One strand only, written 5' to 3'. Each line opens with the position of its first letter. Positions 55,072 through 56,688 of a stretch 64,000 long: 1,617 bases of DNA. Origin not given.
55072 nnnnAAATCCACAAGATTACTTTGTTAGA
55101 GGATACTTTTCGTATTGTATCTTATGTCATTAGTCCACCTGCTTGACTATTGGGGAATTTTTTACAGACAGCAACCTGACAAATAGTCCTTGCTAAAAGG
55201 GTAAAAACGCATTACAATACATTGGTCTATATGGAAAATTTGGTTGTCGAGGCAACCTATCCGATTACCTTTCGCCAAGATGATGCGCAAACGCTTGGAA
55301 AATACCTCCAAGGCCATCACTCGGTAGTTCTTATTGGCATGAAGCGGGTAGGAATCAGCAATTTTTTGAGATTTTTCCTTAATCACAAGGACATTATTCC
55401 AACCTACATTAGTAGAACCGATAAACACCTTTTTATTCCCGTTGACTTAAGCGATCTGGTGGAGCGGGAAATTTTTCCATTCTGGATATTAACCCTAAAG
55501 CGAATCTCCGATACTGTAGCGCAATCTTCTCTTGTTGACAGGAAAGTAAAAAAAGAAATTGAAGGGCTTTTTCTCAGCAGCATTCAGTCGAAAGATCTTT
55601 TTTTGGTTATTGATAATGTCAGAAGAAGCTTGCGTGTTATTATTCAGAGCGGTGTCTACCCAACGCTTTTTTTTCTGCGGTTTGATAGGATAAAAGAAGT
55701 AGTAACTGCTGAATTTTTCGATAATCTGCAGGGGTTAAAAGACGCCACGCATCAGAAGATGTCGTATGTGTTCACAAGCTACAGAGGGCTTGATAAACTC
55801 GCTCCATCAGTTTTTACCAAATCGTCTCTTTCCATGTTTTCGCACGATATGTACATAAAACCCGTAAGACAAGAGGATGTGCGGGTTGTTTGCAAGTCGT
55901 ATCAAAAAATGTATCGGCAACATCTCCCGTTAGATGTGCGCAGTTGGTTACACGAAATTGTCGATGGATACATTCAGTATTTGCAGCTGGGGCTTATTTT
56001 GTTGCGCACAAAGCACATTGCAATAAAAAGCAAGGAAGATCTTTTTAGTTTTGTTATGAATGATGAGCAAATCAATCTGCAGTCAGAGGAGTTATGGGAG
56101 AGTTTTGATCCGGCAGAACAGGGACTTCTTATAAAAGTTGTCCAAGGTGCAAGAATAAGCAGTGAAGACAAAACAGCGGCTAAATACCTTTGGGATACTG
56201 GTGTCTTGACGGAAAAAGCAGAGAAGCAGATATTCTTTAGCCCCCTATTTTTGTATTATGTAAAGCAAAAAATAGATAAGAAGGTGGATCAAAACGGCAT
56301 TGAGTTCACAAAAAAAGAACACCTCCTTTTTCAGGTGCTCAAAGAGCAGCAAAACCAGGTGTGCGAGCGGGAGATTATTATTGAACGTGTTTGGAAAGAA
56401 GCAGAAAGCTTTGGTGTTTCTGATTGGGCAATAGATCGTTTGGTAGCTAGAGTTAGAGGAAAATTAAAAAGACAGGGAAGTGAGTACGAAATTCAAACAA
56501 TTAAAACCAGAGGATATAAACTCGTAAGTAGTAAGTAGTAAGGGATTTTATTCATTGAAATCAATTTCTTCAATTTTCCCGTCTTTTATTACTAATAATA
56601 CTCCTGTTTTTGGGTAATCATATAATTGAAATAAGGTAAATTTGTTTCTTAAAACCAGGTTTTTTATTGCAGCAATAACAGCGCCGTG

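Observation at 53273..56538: Second divergent pair: a 600-aa unknown DxD protein and a regulator paralogue with a dead Walker A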

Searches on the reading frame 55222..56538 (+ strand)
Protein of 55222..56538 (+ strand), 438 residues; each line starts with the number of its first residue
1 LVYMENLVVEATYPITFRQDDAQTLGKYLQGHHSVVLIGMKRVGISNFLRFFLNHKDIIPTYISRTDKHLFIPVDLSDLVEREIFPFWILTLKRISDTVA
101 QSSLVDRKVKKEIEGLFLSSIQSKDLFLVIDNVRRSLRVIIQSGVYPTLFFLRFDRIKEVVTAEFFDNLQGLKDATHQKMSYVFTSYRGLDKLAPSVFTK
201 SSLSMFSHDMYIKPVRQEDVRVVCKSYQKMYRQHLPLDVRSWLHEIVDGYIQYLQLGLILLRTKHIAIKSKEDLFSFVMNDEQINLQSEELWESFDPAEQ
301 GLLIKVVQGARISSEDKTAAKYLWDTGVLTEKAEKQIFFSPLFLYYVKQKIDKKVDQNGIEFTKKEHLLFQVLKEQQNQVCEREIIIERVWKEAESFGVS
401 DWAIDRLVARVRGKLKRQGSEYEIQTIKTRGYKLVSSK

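Call 3: search_protein_families(library=pfam, proteins=[window:55222-56538:+], max_evalue=0.01)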
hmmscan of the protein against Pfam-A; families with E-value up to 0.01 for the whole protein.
window:55222-56538:+ (438 aa): 1 family
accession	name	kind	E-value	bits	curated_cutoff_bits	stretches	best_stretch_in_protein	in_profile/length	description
PF00486.34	Trans_reg_C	-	1.3e-13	51.3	26.2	1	359-434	3-77/77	Transcriptional regulatory protein, C terminal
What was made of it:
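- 55231..56538 (+): REG438: a regulator with a degenerate AAA+ (Orc/Cdc6/archaeal-ATPase-like) module plus a C-terminal PhoB/OmpR-type wHTH. Pfam Trans_reg_C scores 1.3e-13 (call 3).
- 56296..56523 (+): OmpR/PhoB winged helix-turn-helix output domain (residues 356-431). Supported by Pfam PF00486 (call 3).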

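Call 8: search_protein_families(library=ncbifam, proteins=[window:55222-56538:+], max_evalue=0.1)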
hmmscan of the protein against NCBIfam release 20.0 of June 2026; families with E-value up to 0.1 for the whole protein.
window:55222-56538:+ (438 aa): 22 families
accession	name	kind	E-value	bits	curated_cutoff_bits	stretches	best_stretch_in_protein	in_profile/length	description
NF053854.1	RespRegPhoBBctds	equivalog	1.7e-10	40.6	270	1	334-432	130-222/225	two-component system response regulator PhoB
TIGR02154.1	PhoB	equivalog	1.3e-08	34.5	296.2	1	333-434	128-225/226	phosphate regulon transcriptional regulator PhoB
NF041734.1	resp_reg_RppA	equivalog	2.9e-07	30.1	250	1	343-434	135-227/229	two-component system response regulator RppA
NF051850.1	RespRegRprY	equivalog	4.1e-07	29.6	370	1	348-436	143-228/234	response regulator transcription factor RprY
TIGR01387.1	cztR_silR_copR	subfamily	7.3e-07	29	279.2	1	356-434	142-218/218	heavy metal response regulator transcription factor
NF007346.1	PRK09836.1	equivalog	5.3e-06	26.4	420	1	334-434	125-221/227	copper/silver response regulator transcription factor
NF045914.1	RespRegNblR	equivalog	5.3e-06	26.2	300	1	333-434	128-225/228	response regulator transcription factor NblR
NF045944.1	ResRegRpaBCyano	equivalog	7.8e-06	25.4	330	1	348-433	142-226/229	response regulator transcription factor RpaB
NF008296.0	PRK11083.1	equivalog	2e-05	24.1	273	1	357-434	149-225/228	two-component system response regulator CreB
NF040534.1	resp_reg_YycF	equivalog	5.9e-05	22.4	340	1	355-432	149-225/231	response regulator YycF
NF008078.0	PRK10816.1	equivalog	0.00023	20.7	336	1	353-434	141-220/223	two-component system response regulator PhoP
NF008567.0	PRK11517.1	equivalog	0.00023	20.6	353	1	347-437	135-221/223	response regulator transcription factor HprR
NF008034.0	PRK10766.1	equivalog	0.00028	20.5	275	1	332-432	132-224/231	two-component system response regulator TorR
NF040689.1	MtrAB_MtrA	equivalog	0.00034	20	300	1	347-433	134-217/219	MtrAB system response regulator MtrA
NF041733.1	resp_reg_CseB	equivalog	0.00054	19.4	350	1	348-435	146-227/228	two-component system response regulator CseB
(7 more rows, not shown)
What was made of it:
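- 56296..56523 (+): The best partial NCBIfam hits are PhoB (call 8).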

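Call 29: find_homologous_proteins(query=window:55222-56538:+)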
Query window:55222-56538:+ (438 aa): 1641 proteins with E <= 0.001 among 5937 candidates; the best 120 are listed.
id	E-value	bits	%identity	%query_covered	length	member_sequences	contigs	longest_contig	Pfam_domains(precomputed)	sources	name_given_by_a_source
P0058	1.1e-283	959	100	99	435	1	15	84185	PF00486.35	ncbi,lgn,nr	ncbi:MAG: helix-turn-helix domain-containing protein [Candidatus Levybacteria bacterium]|nr:helix-tu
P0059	6.5e-206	703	72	99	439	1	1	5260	PF00486.35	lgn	-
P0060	1.6e-204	698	71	99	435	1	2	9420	PF00486.35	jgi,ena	-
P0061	1.3e-203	695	71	99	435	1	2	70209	PF00486.35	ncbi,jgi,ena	-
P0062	2.2e-199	681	69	99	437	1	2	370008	PF00486.35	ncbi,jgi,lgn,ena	-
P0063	2.8e-185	635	66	99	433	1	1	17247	PF00486.35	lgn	-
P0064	6.0e-185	633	66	99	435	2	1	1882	PF00486.35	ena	-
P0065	1.5e-180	619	64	99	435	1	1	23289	PF00486.35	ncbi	-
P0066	1.6e-175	602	64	99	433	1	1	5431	PF00486.35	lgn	-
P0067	2.4e-175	602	64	99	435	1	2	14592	PF00486.35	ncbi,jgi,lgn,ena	-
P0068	1.8e-170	586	63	99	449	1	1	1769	PF00486.35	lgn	-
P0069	1.9e-165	569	61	99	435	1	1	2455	PF00486.35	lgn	-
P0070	9.5e-165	567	60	99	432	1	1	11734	PF00486.35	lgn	-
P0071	2.2e-164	566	61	99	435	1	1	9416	PF00486.35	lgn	-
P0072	6.9e-164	564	60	99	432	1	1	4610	PF00486.35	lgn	-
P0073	7.9e-163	561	59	99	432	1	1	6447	PF00486.35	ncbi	-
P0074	1.5e-162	560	61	99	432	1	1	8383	PF00486.35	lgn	-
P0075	1.7e-162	560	65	91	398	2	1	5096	PF00486.35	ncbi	-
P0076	2.2e-162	559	60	99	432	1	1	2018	PF00486.35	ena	-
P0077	1.1e-161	557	60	99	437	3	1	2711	PF00486.35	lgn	-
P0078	1.4e-161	557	60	99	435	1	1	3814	PF00486.35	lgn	-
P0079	3.2e-161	555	58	99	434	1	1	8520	PF00486.35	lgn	-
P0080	8.8e-161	554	59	99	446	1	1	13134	PF00486.35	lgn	-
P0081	1.5e-160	553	59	99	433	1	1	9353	PF00486.35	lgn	-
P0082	1.5e-160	553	58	99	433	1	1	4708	PF00486.35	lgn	-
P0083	2.0e-160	553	58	99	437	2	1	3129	PF00486.35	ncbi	-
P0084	2.8e-160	552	60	99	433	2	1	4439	PF00486.35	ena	-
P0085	3.0e-160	552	59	99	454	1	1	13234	PF00486.35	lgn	-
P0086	3.0e-160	552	59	99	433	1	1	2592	PF00486.35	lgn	-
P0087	6.7e-160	551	59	99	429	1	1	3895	PF00486.35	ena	-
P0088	2.0e-159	549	56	99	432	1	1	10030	PF00486.35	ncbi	-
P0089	2.1e-159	549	60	99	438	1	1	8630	PF00486.35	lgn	-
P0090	3.6e-159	549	57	99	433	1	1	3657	PF00486.35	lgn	-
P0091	4.5e-159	548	59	99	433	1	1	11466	PF00486.35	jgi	jgi:DNA-binding winged helix-turn-helix (wHTH) protein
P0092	5.2e-159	548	59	99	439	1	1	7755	PF00486.35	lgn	-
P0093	5.5e-159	548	59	99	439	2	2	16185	PF00486.35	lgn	-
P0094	8.1e-159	547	59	99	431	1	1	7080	PF00486.35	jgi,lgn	jgi:hypothetical protein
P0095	1.6e-158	546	59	99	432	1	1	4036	PF00486.35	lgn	-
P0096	2.2e-158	546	57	99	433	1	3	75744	PF00486.35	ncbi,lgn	-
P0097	2.3e-158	546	59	99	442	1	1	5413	PF00486.35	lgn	-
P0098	3.3e-158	545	57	99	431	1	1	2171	PF00486.35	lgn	-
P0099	4.3e-158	545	60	99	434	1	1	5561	PF00486.35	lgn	-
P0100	5.6e-158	545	59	99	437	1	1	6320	PF00486.35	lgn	-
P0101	5.7e-158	545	58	99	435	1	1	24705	PF00486.35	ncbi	-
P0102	9.6e-158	544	58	99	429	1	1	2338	PF00486.35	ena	-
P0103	1.0e-157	544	57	99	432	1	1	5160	PF00486.35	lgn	-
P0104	1.0e-157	544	56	99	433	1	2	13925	PF00486.35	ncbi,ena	ncbi:MAG: helix-turn-helix domain-containing protein [Patescibacteria group bacterium]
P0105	1.2e-157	543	57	99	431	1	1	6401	PF00486.35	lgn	-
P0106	1.3e-157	543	58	99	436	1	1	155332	PF00486.35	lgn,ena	-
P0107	1.5e-157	543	57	99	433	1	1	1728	PF00486.35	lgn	-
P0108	1.5e-157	543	57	99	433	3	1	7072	PF00486.35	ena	-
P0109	1.6e-157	543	58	99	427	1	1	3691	PF00486.35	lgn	-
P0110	1.7e-157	543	57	99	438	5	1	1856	PF00486.35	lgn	-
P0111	2.0e-157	543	57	99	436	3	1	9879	PF00486.35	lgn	-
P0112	2.1e-157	543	57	99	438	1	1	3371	PF00486.35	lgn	-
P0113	2.1e-157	543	59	99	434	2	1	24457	PF00486.35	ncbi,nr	ncbi:MAG: helix-turn-helix domain-containing protein [Patescibacteria group bacterium]|nr:helix-turn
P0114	2.2e-157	543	59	99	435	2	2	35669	PF00486.35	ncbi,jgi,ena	-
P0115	2.4e-157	543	57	99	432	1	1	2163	PF00486.35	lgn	-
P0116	2.6e-157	542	59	99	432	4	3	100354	PF00486.35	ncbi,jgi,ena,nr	ncbi:MAG: hypothetical protein ACD_50C00391G0008 [uncultured bacterium]|nr:MAG: hypothetical protein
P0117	2.8e-157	542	57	100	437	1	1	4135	PF00486.35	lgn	-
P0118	3.1e-157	542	59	99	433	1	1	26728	PF00486.35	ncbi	-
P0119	3.3e-157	542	58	99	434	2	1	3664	PF00486.35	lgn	-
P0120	4.7e-157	542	59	99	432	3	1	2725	PF00486.35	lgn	-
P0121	5.3e-157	541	59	99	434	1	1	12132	PF00486.35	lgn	-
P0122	5.9e-157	541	56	99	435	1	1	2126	PF00486.35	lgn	-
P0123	5.9e-157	541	56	99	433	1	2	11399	PF00486.35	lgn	-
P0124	6.3e-157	541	56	99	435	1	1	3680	PF00486.35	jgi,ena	-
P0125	6.8e-157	541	57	99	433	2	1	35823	PF00486.35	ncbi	-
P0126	8.1e-157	541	57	99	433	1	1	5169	PF00486.35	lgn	-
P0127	8.5e-157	541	57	99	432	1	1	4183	PF00486.35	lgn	-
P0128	8.5e-157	541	59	99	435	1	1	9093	PF00486.35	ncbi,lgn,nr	ncbi:MAG: helix-turn-helix domain-containing protein [Patescibacteria group bacterium]|nr:helix-turn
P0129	8.9e-157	541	57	99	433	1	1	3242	PF00486.35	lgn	-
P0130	9.0e-157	541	57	99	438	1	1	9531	PF00486.35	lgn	-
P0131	1.1e-156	540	58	99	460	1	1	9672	PF00486.35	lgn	-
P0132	1.1e-156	540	58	99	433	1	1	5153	PF00486.35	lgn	-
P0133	1.3e-156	540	57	99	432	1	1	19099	PF00486.35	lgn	-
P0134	1.4e-156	540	58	98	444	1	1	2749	PF00486.35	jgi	jgi:DNA-binding winged helix-turn-helix (wHTH) protein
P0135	1.5e-156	540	58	99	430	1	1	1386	PF00486.35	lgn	-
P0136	1.7e-156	540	58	99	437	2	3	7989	PF00486.35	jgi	-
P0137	2.0e-156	540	57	99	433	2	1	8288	PF00486.35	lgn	-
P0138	2.3e-156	539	57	99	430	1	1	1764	PF00486.35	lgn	-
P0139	3.0e-156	539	57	99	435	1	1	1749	PF00486.35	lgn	-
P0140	3.1e-156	539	57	99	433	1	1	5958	PF00486.35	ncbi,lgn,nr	ncbi:MAG: helix-turn-helix domain-containing protein [bacterium]|nr:helix-turn-helix domain-containi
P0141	3.4e-156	539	57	99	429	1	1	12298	PF00486.35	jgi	-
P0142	3.7e-156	539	57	99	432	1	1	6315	PF00486.35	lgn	-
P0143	3.7e-156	539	56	99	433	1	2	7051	PF00486.35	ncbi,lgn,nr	ncbi:MAG: helix-turn-helix domain-containing protein [Candidatus Levybacteria bacterium]|nr:helix-tu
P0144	3.9e-156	539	58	99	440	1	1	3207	PF00486.35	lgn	-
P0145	4.4e-156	538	57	99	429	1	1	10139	PF00486.35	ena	-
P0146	4.6e-156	538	58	98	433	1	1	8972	PF00486.35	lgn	-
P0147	7.6e-156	538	58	99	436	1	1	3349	PF00486.35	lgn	-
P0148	1.2e-155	537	58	99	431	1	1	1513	PF00486.35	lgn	-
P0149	1.2e-155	537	57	99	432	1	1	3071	PF00486.35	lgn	-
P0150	1.3e-155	537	56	99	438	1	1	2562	PF00486.35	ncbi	-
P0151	1.3e-155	537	58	99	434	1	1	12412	PF00486.35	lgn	-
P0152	1.4e-155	537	58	99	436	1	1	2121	PF00486.35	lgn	-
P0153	1.5e-155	537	57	99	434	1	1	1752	PF00486.35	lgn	-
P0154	1.6e-155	537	56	99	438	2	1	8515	PF00486.35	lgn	-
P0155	2.4e-155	536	56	99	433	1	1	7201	PF00486.35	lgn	-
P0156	3.0e-155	536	57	99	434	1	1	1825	PF00486.35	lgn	-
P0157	3.8e-155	535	57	99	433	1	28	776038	PF00486.35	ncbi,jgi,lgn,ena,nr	ncbi:MAG: hypothetical protein A3B47_04340 [Candidatus Levybacteria bacterium RIFCSPLOWO2_01_FULL_39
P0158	3.8e-155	535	57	98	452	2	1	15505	PF00486.35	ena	-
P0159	4.5e-155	535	56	99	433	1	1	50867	PF00486.35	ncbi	-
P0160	6.9e-155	534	59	99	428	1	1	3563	PF00486.35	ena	-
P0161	9.4e-155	534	56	99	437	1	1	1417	PF00486.35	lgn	-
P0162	1.0e-154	534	59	99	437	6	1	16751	PF00486.35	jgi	-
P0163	1.1e-154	534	56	99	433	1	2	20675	PF00486.35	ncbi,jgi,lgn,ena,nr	ncbi:MAG: OmpR/PhoB-type protein [Candidatus Levybacteria bacterium]|nr:OmpR/PhoB-type protein [Cand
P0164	1.1e-154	534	56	99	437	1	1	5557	PF00486.35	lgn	-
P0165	1.2e-154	534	57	99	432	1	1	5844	PF00486.35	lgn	-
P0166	1.2e-154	534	57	99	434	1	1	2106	PF00486.35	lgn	-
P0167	1.4e-154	533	58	99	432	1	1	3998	PF00486.35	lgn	-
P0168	1.4e-154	533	56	99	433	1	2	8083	PF00486.35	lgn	-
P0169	1.6e-154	533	57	99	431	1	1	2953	PF00486.35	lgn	-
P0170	1.6e-154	533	56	99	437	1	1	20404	PF00486.35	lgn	-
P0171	1.6e-154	533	57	100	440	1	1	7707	PF00486.35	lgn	-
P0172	1.7e-154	533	56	99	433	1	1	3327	PF00486.35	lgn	-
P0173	1.8e-154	533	56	99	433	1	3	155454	PF00486.35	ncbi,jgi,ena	-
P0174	1.9e-154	533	57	99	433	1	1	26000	PF00486.35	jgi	-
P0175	2.0e-154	533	58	99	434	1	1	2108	PF00486.35,PF14516.13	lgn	-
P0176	2.1e-154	533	56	99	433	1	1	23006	PF00486.35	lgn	-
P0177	2.1e-154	533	59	99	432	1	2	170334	PF00486.35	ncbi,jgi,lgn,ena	-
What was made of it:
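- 55231..56538 (+): The family has at least 1641 members, and the top 120 are 56-72% identical over the full length (call 29).
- Sequence conservation is very high (56-72% across the top 120 hits, call 29).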

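Call 32: find_encoding_contigs(protein=P0157, flank=6000, max_places=1)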
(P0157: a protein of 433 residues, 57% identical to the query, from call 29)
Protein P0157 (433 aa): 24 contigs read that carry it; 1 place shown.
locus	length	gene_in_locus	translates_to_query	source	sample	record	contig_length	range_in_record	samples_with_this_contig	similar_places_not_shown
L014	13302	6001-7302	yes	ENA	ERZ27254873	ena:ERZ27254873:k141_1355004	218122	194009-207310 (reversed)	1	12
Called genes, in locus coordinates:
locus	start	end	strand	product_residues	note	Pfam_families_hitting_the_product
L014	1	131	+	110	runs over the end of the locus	PF00825:Ribonuclease_P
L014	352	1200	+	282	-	PF02096:60KD_IMP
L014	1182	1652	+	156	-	PF13083:KH_KhpA-B, PF01424:R3H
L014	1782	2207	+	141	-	PF00075:RNase_H, PF13456:RVT_3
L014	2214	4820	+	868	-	PF13196:DUF4012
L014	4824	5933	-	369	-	PF00349:Hexokinase_1 (weak), PF03727:Hexokinase_2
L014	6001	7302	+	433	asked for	PF00486:Trans_reg_C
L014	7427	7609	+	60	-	-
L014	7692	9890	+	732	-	PF00133:tRNA-synt_1, PF09334:tRNA-synt_1g, PF00133:tRNA-synt_1, PF08264:Anticodon_1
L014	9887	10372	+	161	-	-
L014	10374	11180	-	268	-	PF01386:Ribosomal_L25p, PF14693:Ribosomal_TL5_C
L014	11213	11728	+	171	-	PF02075:RuvC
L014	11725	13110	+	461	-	PF02844:GARS_N, PF01071:GARS_A, PF02843:GARS_C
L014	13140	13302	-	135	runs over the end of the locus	PF01850:PIN (faint), PF13470:PIN_3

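Call 33: find_encoding_contigs(protein=P0177, flank=6000, max_places=1)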
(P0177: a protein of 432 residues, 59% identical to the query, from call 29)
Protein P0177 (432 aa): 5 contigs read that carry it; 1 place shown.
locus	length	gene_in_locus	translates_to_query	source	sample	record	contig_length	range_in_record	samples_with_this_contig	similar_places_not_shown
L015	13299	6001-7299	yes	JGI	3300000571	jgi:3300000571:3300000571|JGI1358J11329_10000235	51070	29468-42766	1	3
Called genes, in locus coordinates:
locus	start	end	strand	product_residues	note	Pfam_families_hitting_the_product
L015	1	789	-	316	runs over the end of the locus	PF00316:FBPase, PF18913:FBPase_C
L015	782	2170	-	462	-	PF01116:F_bP_aldolase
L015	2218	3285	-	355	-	PF03727:Hexokinase_2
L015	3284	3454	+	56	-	-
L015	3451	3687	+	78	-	PF13683:rve_3 (weak)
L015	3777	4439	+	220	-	PF00702:Hydrolase, PF13419:HAD_2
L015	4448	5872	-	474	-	PF00702:Hydrolase, PF13419:HAD_2, PF13242:Hydrolase_like (weak), PF00485:PRK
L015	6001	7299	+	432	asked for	PF00486:Trans_reg_C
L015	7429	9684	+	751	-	PF00133:tRNA-synt_1, PF09334:tRNA-synt_1g, PF13603:tRNA-synt_1_2 (weak), PF09334:tRNA-synt_1g (weak), PF08264:Anticodon_1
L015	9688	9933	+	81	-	-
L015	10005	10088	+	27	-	-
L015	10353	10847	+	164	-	PF00515:TPR_1 (weak), PF13181:TPR_8 (weak)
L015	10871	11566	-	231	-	PF01386:Ribosomal_L25p, PF14693:Ribosomal_TL5_C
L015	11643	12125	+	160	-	PF02075:RuvC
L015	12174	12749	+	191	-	PF01330:RuvA_N, PF14520:HHH_5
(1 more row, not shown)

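Call 34: find_encoding_contigs(protein=P0106, flank=6000, max_places=1)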
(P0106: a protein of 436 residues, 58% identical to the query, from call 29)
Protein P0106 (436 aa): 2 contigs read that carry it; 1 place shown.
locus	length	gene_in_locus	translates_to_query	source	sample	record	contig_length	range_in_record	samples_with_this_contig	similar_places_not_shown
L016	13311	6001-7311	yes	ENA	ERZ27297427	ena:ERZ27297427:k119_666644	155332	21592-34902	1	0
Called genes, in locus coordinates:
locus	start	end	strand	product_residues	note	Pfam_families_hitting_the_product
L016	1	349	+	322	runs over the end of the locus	PF03741:TerC, PF04332:DUF475, PF03741:TerC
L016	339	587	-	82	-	-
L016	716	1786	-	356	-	PF03727:Hexokinase_2 (faint)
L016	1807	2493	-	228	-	-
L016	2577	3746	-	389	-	PF00162:PGK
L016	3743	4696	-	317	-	PF00316:FBPase, PF00459:Inositol_P (faint), PF18913:FBPase_C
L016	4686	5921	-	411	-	PF01116:F_bP_aldolase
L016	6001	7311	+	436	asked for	PF00486:Trans_reg_C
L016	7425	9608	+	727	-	PF00133:tRNA-synt_1, PF01406:tRNA-synt_1e (faint), PF09334:tRNA-synt_1g, PF00133:tRNA-synt_1, PF08264:Anticodon_1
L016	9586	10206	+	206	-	PF01327:Pep_deformylase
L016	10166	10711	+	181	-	PF00515:TPR_1 (weak), PF07719:TPR_2 (weak), PF13181:TPR_8 (faint)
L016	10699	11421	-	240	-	PF01386:Ribosomal_L25p, PF14693:Ribosomal_TL5_C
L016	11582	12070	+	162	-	PF02075:RuvC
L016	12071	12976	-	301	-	PF13354:Beta-lactamase2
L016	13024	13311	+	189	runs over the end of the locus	PF01330:RuvA_N, PF14520:HHH_5, PF07499:RuvA_C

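Call 48: search_protein_families(library=pfam, proteins=[window:55231-56538:+], max_evalue=10)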
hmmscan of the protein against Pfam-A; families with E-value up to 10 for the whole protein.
window:55231-56538:+ (435 aa): 1 family
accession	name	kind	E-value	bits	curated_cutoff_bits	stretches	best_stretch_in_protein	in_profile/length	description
PF00486.34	Trans_reg_C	-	1.3e-13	51.3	26.2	1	356-431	3-77/77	Transcriptional regulatory protein, C terminal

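Call 54: predict_structure(alignment_id=A2)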
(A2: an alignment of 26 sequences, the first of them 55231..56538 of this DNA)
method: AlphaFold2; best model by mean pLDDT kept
length: 435 residues; sequences in the alignment: 26
mean_pLDDT: 88.4   pTM: 0.78
mean pLDDT of the five models: 88.4, 88.0, 88.0, 85.9, 79.4
residues with pLDDT >= 90: 276; 70-90: 128; 50-70: 20; < 50: 11
segments of 3 or more residues with pLDDT < 50: 1-3, 352-356, 392-394
pLDDT, mean of each block of 10 residues (from residue 1): 71 96 96 89 90 95 94 72 91 96 96 95 94 97 95 83 93 95 91 87 92 94 91 93 92 91 88 90 89 93 92 93 91 90 88 54 89 89 81 58 83 84 83 81
secondary structure, 60 per line:
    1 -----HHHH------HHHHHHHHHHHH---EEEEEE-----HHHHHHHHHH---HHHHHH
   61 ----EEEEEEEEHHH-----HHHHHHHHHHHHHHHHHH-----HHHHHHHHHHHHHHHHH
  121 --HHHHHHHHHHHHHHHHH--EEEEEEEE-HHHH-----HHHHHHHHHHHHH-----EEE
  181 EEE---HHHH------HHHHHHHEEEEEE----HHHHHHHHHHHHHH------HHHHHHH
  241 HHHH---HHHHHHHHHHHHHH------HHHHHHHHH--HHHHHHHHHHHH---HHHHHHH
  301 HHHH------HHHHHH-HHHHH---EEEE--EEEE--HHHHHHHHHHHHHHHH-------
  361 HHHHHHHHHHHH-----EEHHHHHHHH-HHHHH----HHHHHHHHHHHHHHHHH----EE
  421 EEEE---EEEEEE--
elements in order: H6-9 H16-27 E31-36 H42-51 H55-60 E65-72 H81-98 H104-120 H123-139 E142-149 H151-154 H160-172 E178-183 H187-190 H197-203 E204-209 H214-227 H234-244 H248-261 H268-276 H279-290 H294-304 H311-316 H318-322 E326-329 E332-335 H338-353 H361-372 H380-387 H389-393 H398-414 E419-424 E428-433
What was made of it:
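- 55231..56538 (+): The AF2 model has pLDDT 88 (call 54).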
